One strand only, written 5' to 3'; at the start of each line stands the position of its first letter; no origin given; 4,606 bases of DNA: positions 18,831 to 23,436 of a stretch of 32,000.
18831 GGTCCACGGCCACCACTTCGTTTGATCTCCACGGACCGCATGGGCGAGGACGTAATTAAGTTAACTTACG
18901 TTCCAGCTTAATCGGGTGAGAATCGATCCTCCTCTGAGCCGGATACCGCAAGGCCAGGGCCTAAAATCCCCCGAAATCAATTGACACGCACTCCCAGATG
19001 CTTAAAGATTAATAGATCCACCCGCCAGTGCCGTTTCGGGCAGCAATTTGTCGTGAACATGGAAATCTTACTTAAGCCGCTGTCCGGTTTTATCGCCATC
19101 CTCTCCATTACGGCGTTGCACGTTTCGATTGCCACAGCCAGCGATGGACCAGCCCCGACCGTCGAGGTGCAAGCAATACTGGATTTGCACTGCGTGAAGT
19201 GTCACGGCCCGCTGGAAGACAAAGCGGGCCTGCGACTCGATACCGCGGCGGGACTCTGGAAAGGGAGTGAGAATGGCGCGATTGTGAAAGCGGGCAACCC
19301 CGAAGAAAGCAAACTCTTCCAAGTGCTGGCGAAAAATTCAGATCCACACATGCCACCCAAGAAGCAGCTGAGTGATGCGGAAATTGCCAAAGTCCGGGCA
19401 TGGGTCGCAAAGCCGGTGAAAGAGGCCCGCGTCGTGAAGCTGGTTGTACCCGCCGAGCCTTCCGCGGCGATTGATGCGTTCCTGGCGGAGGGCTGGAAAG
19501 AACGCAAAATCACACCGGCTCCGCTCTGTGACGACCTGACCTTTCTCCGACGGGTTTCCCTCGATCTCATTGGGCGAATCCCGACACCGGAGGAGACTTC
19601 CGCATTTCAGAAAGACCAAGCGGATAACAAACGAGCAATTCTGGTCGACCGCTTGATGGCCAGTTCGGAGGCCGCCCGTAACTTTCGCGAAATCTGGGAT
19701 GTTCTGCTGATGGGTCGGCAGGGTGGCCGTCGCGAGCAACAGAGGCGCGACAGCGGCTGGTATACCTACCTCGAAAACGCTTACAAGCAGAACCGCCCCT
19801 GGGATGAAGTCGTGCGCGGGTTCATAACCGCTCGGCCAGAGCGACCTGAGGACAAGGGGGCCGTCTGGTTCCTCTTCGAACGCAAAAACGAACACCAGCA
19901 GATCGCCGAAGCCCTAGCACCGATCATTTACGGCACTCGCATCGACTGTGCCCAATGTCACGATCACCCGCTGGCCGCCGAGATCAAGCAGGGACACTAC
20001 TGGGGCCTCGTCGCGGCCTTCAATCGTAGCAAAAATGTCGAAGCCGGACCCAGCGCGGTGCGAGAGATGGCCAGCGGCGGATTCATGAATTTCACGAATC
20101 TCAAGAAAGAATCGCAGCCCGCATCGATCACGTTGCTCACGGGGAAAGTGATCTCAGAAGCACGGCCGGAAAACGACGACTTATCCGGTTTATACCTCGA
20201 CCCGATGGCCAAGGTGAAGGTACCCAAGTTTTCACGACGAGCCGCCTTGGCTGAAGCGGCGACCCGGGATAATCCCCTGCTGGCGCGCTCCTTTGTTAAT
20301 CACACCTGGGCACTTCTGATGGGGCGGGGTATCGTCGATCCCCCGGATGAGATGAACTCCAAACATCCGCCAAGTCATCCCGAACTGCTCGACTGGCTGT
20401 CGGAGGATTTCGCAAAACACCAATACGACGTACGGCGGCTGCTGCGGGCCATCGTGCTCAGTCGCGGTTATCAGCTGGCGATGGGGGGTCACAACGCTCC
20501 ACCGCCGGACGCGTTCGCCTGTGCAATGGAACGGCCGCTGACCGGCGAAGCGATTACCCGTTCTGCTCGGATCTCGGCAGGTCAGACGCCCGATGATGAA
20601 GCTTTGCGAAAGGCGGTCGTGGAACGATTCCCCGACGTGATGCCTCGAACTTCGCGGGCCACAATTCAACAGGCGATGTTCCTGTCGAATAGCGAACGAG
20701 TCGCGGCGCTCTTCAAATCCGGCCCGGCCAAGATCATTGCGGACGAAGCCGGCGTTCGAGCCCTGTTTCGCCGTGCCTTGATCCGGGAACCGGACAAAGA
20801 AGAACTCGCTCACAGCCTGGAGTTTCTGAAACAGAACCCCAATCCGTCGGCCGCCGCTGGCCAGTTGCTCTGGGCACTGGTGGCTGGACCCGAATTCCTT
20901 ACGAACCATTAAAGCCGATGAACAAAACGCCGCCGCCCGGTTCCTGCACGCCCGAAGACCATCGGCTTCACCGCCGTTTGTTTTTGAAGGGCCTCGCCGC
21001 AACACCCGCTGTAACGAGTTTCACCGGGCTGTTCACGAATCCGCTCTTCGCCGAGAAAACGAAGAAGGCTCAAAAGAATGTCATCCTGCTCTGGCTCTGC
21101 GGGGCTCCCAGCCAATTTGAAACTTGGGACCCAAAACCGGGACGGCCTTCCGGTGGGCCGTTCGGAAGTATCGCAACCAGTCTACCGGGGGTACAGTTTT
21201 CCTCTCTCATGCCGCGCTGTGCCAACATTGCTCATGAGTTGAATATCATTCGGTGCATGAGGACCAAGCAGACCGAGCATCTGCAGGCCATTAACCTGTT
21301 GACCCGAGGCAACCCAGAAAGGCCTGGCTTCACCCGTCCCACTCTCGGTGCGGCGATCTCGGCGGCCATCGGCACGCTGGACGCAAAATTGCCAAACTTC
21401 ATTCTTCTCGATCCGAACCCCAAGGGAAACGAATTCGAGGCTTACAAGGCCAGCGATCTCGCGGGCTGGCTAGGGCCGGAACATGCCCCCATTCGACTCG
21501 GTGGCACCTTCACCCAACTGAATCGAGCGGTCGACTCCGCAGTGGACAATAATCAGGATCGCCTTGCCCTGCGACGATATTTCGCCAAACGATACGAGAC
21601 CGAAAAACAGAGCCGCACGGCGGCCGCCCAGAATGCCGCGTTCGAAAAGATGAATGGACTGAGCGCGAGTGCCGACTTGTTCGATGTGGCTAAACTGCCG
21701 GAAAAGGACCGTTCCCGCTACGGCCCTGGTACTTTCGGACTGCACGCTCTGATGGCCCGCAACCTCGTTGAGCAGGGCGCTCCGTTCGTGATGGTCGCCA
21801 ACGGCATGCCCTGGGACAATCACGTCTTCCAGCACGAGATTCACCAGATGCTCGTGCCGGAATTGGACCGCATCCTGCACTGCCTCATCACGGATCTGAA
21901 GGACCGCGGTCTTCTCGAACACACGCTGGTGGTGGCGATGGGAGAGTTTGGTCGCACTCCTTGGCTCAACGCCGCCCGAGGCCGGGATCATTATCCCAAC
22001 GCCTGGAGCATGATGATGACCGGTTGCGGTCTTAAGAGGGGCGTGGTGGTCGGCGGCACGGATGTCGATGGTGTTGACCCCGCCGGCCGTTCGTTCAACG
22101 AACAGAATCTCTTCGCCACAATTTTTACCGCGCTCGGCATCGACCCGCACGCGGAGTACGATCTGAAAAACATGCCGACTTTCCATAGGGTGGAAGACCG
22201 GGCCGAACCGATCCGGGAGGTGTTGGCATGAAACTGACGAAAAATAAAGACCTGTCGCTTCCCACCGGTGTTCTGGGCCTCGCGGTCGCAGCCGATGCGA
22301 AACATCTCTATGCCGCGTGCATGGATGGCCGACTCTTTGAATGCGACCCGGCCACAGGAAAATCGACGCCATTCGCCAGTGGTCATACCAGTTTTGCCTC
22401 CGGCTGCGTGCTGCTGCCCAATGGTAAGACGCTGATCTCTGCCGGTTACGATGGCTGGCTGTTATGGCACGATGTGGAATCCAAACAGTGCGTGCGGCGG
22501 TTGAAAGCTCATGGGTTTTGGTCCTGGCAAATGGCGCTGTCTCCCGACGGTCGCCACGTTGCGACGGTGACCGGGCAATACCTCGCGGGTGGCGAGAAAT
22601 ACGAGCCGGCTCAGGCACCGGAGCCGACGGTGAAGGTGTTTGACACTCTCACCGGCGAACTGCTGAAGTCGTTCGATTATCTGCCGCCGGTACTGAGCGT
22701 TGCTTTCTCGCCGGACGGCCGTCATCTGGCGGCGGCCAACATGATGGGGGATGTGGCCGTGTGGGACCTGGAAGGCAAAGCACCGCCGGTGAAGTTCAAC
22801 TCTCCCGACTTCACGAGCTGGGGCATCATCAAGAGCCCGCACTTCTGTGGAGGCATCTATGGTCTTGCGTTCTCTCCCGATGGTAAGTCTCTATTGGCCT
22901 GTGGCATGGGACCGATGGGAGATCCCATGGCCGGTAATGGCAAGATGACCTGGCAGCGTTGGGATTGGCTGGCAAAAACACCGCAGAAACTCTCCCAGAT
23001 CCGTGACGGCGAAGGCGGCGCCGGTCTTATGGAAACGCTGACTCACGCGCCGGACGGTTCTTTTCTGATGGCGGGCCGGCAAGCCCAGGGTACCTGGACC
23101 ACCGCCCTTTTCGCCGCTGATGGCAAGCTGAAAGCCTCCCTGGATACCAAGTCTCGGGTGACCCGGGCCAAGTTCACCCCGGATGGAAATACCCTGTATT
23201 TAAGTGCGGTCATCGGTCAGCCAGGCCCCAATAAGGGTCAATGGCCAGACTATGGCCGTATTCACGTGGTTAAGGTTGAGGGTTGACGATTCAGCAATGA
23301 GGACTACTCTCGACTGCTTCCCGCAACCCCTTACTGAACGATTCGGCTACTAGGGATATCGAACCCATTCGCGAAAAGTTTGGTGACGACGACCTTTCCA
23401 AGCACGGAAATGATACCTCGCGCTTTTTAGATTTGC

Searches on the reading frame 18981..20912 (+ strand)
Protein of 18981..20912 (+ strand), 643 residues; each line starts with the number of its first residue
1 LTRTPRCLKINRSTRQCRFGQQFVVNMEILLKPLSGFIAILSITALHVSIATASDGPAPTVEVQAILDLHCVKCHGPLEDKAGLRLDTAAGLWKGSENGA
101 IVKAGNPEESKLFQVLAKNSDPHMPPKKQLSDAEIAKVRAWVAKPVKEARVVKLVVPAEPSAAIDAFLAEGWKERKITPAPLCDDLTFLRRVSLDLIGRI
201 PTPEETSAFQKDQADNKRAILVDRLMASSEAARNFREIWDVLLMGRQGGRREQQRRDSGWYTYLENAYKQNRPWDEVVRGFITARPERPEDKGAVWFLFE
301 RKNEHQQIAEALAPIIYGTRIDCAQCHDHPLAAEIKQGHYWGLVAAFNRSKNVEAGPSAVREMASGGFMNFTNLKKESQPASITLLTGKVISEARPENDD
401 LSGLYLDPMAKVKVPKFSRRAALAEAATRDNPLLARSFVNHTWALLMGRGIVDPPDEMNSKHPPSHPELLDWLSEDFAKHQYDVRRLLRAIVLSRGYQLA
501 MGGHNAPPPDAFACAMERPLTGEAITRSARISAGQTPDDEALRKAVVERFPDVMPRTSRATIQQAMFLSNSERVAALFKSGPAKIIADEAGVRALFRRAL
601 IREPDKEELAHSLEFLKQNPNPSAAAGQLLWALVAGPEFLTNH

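Call 44: search_protein_families(library=pfam, proteins=[window:18981-20912:+], max_evalue=0.001)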
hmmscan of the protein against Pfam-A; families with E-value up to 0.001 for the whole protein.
window:18981-20912:+ (643 aa): 5 families
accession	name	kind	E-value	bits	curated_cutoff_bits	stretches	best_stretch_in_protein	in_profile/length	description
PF07583.16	PSCyt2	-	1.3e-40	140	29.8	1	164-351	2-208/209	Protein of unknown function (DUF1549)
PF07587.16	PSD1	-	2.1e-35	122.7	28.5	2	419-536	1-125/244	Protein of unknown function (DUF1553)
PF07635.16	PSCyt1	-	4.6e-13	50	22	1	71-127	1-58/59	Planctomycete cytochrome C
PF00034.26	Cytochrom_C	-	1.6e-07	33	21.3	1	64-143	5-87/90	Cytochrome c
PF13442.11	Cytochrome_CBB3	-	1.4e-06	29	27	1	64-142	7-68/68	Cytochrome C oxidase, cbb3-type, subunit III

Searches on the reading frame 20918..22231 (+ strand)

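Call 44: search_protein_families(library=pfam, proteins=[window:20918-22231:+], max_evalue=0.001)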
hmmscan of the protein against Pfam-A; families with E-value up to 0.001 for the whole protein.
window:20918-22231:+ (437 aa): 1 family
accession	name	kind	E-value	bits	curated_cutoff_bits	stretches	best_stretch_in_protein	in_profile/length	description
PF07394.17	DUF1501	-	3e-80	270.7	27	1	53-435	2-389/390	Protein of unknown function (DUF1501)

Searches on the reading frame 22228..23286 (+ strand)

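Call 44: search_protein_families(library=pfam, proteins=[window:22228-23286:+], max_evalue=0.001)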
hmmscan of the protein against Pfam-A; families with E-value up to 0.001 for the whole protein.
window:22228-23286:+ (352 aa): 20 families
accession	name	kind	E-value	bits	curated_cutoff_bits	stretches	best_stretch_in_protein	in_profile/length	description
PF00400.38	WD40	-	5.4e-20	71.4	27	0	154-180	13-39/39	WD domain, G-beta repeat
PF25174.1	Beta-prop_THOC3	-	4.2e-17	62.5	305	1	21-114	138-231/272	THOC3 beta-propeller domain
PF25173.1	Beta-prop_WDR3_1st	-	1.2e-13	51.6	154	1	15-115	74-174/184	WDR3 first beta-propeller domain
PF24814.1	WD40_Prp19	-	3.6e-13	49.6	320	1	35-181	74-206/281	Prp19 WD40 domain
PF24817.1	WD40_WDHD1_1st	-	2.4e-12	47.1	109.9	1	17-186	91-256/291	WDHD1 first WD40 domain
PF23414.1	Beta-prop_EML_2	-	2.7e-11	43.8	90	0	134-223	21-97/266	Echinoderm microtubule-associated protein second beta-propeller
PF24807.1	WD40_CDC20-Fz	-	1.9e-09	37.7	200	0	155-228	138-198/292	CDC20/Fizzy WD40 domain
PF25175.1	Beta-prop_WDR5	-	3.7e-09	36.7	250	1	14-181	54-208/296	WDR5 beta-propeller domain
PF23393.2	Beta-prop_WDR90_POC16_2nd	-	5.2e-09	36.1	60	0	134-184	59-110/291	WDR90/POC16, second beta-propeller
PF25172.1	Beta-prop_WDR3_2nd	-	1.6e-07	31.3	140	1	57-176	41-157/293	WDR3 second beta-propeller domain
PF07676.18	PD40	-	3.5e-06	27.3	20.9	0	214-222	15-23/38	WD40-like Beta Propeller Repeat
PF13570.13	Beta-prop_ACSF4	-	4.8e-06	26.6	133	1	19-120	56-159/329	Beta-alanine-activating enzyme, beta-propeller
PF25168.1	Beta-prop_WDR36-Utp21_2nd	-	5e-06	26.5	84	1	81-178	225-306/335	WDR36/Utp21 second beta-propeller domain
PF24105.1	Beta-prop_CAF1B_HIR1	-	8.7e-06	25.4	80.5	0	15-93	133-211/383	CAF1B/HIR1 beta-propeller domain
PF12894.13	ANAPC4_WD40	-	2.4e-05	24.9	22.9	0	155-184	41-70/91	Anaphase-promoting complex subunit 4 WD40 domain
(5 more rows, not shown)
